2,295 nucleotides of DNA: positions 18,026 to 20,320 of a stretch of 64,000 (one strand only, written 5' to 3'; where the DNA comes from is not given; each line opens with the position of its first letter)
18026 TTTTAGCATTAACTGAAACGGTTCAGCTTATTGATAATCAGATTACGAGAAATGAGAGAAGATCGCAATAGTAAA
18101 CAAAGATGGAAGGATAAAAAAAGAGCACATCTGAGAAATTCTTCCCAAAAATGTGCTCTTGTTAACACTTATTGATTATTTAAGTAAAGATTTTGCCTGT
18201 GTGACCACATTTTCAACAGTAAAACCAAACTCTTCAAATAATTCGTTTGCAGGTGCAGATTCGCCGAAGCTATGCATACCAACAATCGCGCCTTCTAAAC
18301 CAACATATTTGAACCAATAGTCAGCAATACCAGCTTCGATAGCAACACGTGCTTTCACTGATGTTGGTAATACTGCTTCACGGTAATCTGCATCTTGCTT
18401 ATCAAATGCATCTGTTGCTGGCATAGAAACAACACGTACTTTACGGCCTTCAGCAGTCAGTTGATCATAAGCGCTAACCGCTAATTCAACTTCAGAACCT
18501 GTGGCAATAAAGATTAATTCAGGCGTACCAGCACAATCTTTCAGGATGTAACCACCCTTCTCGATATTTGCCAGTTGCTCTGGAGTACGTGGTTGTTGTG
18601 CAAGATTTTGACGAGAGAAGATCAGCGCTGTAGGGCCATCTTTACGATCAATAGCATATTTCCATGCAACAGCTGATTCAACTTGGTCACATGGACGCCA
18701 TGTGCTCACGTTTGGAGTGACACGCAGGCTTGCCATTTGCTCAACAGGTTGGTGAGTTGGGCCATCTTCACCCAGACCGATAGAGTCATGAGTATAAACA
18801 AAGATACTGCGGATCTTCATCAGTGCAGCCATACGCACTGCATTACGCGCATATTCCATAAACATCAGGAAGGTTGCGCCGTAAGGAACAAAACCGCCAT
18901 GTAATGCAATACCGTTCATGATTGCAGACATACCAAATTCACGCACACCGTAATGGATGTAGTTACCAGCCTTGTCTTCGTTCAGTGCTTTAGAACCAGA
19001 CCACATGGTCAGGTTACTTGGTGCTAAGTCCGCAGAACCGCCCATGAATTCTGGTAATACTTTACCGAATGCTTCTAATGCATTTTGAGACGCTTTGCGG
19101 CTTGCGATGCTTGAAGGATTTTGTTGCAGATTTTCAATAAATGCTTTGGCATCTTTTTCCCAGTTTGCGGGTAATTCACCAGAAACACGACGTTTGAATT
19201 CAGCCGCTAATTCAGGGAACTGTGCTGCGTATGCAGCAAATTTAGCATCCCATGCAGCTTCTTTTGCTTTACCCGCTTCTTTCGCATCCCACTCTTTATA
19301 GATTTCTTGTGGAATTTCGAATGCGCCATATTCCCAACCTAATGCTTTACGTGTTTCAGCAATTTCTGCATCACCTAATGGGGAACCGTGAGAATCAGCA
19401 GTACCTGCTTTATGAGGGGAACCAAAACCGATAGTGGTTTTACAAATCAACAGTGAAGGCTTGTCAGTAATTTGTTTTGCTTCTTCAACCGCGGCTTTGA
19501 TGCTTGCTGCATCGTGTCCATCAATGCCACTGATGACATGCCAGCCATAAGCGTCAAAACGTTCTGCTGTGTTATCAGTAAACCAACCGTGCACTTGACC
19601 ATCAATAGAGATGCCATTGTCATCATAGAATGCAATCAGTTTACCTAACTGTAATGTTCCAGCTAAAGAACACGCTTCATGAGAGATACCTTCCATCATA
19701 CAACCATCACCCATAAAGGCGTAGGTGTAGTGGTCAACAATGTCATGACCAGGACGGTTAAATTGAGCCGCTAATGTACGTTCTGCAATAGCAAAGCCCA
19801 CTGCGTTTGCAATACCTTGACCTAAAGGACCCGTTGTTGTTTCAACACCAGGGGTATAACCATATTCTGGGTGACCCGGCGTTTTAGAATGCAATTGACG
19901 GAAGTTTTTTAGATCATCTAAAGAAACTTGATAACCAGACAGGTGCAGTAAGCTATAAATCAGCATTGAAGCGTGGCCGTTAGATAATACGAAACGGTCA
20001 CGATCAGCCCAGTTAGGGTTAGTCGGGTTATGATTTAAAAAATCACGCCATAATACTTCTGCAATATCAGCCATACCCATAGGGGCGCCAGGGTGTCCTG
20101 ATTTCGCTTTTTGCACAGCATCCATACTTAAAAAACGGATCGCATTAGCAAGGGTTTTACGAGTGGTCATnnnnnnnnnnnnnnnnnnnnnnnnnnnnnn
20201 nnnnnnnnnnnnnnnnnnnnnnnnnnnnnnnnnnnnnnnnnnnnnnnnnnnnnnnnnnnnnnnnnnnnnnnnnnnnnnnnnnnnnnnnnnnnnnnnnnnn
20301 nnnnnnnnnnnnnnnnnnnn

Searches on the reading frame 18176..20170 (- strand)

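Call 76: search_protein_families(library=pfam, proteins=[window:18176-20170:-], max_evalue=0.00001)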
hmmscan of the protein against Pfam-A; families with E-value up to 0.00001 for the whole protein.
window:18176-20170:- (664 aa): 5 families
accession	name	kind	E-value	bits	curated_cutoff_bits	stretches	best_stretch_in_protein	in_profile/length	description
PF00456.26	Transketolase_N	-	1.7e-168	560.3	22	1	4-334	2-334/334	Transketolase, thiamine diphosphate binding domain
PF02779.29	Transket_pyr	-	1.6e-56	191.1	27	1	354-524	2-173/174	Transketolase, pyrimidine binding domain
PF22613.1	Transketolase_C_1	-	8.3e-42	142.4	27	1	539-651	1-113/113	Transketolase-like TK C-terminal domain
PF02780.25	Transketolase_C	-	5.6e-17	62.2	25.9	1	542-655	3-124/124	Transketolase, C-terminal domain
PF13292.11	DXP_synthase_N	-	1.9e-06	27.8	21.2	0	5-193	19-179/274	1-deoxy-D-xylulose-5-phosphate synthase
